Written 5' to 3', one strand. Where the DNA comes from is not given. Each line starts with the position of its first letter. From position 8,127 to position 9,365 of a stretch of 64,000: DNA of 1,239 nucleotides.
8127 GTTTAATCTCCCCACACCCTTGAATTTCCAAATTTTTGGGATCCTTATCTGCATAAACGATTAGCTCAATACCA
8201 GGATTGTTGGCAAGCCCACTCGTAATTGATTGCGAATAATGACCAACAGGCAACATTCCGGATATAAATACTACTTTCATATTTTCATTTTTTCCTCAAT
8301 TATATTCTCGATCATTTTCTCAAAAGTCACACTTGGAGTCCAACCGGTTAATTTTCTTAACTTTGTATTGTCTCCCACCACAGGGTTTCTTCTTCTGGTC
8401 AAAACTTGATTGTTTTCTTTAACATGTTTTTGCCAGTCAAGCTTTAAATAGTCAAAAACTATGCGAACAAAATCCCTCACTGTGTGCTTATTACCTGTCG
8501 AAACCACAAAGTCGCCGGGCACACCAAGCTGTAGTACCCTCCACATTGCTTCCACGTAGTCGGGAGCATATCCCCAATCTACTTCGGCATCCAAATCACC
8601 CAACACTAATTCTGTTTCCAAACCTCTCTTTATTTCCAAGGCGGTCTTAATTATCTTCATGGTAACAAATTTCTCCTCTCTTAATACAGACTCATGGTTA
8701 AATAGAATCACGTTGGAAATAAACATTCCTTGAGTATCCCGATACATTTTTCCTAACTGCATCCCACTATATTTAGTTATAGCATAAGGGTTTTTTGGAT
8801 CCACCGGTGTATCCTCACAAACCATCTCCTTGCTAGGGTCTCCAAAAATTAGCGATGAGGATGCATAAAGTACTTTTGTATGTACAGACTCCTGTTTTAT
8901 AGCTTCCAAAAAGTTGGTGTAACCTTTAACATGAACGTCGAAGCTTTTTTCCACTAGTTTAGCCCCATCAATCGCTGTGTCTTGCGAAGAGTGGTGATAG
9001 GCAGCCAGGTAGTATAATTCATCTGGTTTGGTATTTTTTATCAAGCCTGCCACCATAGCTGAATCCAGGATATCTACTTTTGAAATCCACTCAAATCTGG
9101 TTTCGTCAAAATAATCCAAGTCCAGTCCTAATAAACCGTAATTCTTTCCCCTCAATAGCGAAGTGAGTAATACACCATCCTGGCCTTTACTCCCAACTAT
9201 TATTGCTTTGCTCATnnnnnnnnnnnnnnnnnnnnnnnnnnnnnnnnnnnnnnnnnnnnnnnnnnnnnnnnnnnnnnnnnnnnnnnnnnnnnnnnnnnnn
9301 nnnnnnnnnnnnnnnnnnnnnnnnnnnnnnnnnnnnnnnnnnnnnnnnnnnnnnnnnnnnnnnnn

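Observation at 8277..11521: GDP-mannose 4,6-dehydratase fused to a TylC3/TcaB9-type sugar C-methyltransferase, followed by an Rmd-like reductase: predicted pathway to a GDP-linked C-methyl-branched 6-deoxyhexose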

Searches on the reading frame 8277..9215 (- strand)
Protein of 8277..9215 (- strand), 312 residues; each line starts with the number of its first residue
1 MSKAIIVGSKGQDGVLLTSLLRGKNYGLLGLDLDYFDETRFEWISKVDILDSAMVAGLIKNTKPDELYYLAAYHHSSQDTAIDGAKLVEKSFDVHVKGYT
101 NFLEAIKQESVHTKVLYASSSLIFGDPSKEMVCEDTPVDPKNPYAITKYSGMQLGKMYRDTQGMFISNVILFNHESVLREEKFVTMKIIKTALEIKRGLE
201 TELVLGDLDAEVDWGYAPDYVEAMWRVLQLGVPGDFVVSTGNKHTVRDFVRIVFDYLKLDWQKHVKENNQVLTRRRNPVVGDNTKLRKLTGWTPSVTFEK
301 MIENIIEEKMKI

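Call 3: search_protein_families(library=pfam, proteins=[window:8277-9215:-], max_evalue=0.01)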
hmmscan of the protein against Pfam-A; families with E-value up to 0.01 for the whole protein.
window:8277-9215:- (312 aa): 4 families
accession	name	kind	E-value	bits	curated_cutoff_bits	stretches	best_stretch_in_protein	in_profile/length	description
PF16363.11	GDP_Man_Dehyd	-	1.3e-68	232.4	27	1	6-304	2-331/332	GDP-mannose 4,6 dehydratase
PF01370.27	Epimerase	-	1.6e-38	132.9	20.9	1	5-236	2-237/240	NAD dependent epimerase/dehydratase family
PF04321.23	RmlD_sub_bind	-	5.5e-09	36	27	1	4-153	3-134/287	RmlD substrate binding domain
PF21512.3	ITPK1_preATP-grasp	-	0.0039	17.6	27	0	238-298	19-77/87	Inositol-tetrakisphosphate 1-kinase, preATP-grasp domain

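Call 4: search_protein_families(library=ncbifam, proteins=[window:8277-9215:-], max_evalue=0.01)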
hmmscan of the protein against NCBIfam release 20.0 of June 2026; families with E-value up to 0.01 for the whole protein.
window:8277-9215:- (312 aa): 13 families
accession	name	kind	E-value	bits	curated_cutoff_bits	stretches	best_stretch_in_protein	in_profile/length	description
TIGR01472.1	gmd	equivalog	2.1e-57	194.9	415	1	3-311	2-340/342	GDP-mannose 4,6-dehydratase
TIGR01181.1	dTDP_gluc_dehyt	equivalog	6.6e-22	78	365.1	1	37-306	48-308/321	dTDP-glucose 4,6-dehydratase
TIGR04180.1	EDH_00030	hypoth_equivalog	3.5e-12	46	475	1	90-296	92-296/297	NAD-dependent 4,6-dehydratase LegB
NF007490.0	PRK10084.1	subfamily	1.4e-10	40.7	649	1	38-307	49-332/361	dTDP-glucose 4,6-dehydratase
NF007582.0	PRK10217.1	equivalog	1.1e-09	37.9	698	1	40-300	52-322/355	dTDP-glucose 4,6-dehydratase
TIGR01179.1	galE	equivalog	4.6e-09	35.6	262.3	1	44-302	51-318/332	UDP-glucose 4-epimerase GalE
TIGR01214.1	rmlD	equivalog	2.2e-08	33.6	224.05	1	5-174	3-153/285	dTDP-4-dehydrorhamnose reductase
NF043036.1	ErythonDh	equivalog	2.2e-07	30.4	325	1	38-149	51-154/321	D-erythronate dehydrogenase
TIGR02197.1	heptose_epim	equivalog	8.4e-06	25.2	274.6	1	75-259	75-262/316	ADP-glyceromanno-heptose 6-epimerase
NF047922.1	GDPFucSynFcl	equivalog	3.4e-05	23.5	500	1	45-305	35-297/308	GDP-L-fucose synthase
NF008360.0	PRK11150.1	equivalog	7.1e-05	22.2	452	1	113-289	109-286/310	ADP-glyceromanno-heptose 6-epimerase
TIGR02622.1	CDP_4_6_dhtase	equivalog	0.001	18.3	278.45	0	46-124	60-133/352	CDP-glucose 4,6-dehydratase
NF011728.1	PRK15181.1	equivalog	0.0071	15.4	760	0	94-151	116-172/348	Vi polysaccharide biosynthesis UDP-N-acetylglucosaminuronic acid C-4 epimerase TviC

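Call 6: search_solved_structures(query=window:8277-9215:-, max_evalue=1e-10, show_alignments=0)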
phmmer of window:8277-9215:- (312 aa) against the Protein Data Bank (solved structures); distinct sequences matched with E-value up to 1e-10: 13.
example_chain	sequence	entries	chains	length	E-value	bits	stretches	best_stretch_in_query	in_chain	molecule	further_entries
1n7g_A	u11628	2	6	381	9.1e-53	182.9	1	4-311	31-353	GDP-D-mannose-4,6-dehydratase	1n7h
2z1m_A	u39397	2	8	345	3.1e-48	168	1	3-311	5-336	GDP-D-mannose dehydratase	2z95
1rpn_A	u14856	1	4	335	4.8e-47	164.1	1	3-309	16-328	GDP-mannose 4,6-dehydratase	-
5uzh_A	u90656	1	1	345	5.1e-43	150.8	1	4-308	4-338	NafoA.00085.b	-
7kf3_A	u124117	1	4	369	2.7e-40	141.9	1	4-255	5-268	GDP-mannose 4,6-dehydratase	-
1db3_A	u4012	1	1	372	9.7e-40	140.1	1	5-256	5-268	GDP-MANNOSE 4,6-DEHYDRATASE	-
6gpk_A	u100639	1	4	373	9.7e-37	130.2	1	47-306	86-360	GDP-mannose 4,6 dehydratase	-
6gpj_A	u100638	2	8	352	1e-36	130.2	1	47-306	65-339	GDP-mannose 4,6 dehydratase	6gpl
5in4_A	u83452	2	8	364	1.2e-36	129.9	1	47-306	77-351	GDP-mannose 4,6 dehydratase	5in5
1t2a_A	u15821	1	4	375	1.4e-36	129.7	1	47-306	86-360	GDP-mannose 4,6 dehydratase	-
6q94_B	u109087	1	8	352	3.3e-36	128.5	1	47-306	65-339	GDP-mannose 4,6 dehydratase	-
2pk3_A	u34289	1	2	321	4.6e-24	88.6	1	3-307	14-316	GDP-6-deoxy-D-lyxo-4-hexulose reductase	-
6x3b_A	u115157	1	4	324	2e-18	70.1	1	83-307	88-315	GDP-6-deoxy-D-mannose reductase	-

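Call 43: find_homologous_proteins(query=window:8277-9215:-, max_evalue=1e-20)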
Query window:8277-9215:- (312 aa): 7696 proteins with E <= 1e-20 among 8000 candidates; the best 120 are listed.
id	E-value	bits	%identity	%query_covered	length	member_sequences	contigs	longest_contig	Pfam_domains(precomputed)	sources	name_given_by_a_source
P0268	4.2e-206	701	100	100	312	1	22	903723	PF04321.24,PF16363.12,PF01370.28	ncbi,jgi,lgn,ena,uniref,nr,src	ncbi:hypothetical protein A3K34_03030 [candidate division WWE3 bacterium RIFOXYC1_FULL_40_10]|uniref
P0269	3.9e-97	343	50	100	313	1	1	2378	PF04321.24,PF16363.12,PF01370.28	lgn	-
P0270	6.4e-95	336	48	99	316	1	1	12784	PF04321.24,PF16363.12,PF01370.28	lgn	-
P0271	5.1e-93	330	48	98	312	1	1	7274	PF04321.24,PF16363.12,PF01370.28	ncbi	-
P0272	9.6e-93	329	48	98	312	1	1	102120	PF04321.24,PF16363.12,PF01370.28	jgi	jgi:GDPmannose 4,6-dehydratase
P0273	4.6e-92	327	50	99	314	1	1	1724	PF04321.24,PF16363.12,PF01370.28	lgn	-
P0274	1.5e-91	325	47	99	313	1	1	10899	PF16363.12,PF01370.28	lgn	-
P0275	3.8e-90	320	48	98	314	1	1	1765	PF04321.24,PF16363.12,PF01370.28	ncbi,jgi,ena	jgi:GDPmannose 4,6-dehydratase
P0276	5.9e-90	320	48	98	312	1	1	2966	PF04321.24,PF16363.12,PF01370.28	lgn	-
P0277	6.3e-90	320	49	96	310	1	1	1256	PF04321.24,PF16363.12,PF01370.28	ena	-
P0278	2.4e-89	318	50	99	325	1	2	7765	PF16363.12,PF01370.28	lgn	-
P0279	3.4e-89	317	48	99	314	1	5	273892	PF04321.24,PF16363.12,PF01370.28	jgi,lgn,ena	-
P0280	3.8e-89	317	49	98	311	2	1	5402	PF04321.24,PF16363.12,PF01370.28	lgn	-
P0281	8.9e-89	316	49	99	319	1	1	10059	PF04321.24,PF16363.12,PF01370.28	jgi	jgi:GDPmannose 4,6-dehydratase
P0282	9.0e-89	316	50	97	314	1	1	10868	PF04321.24,PF16363.12,PF01370.28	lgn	-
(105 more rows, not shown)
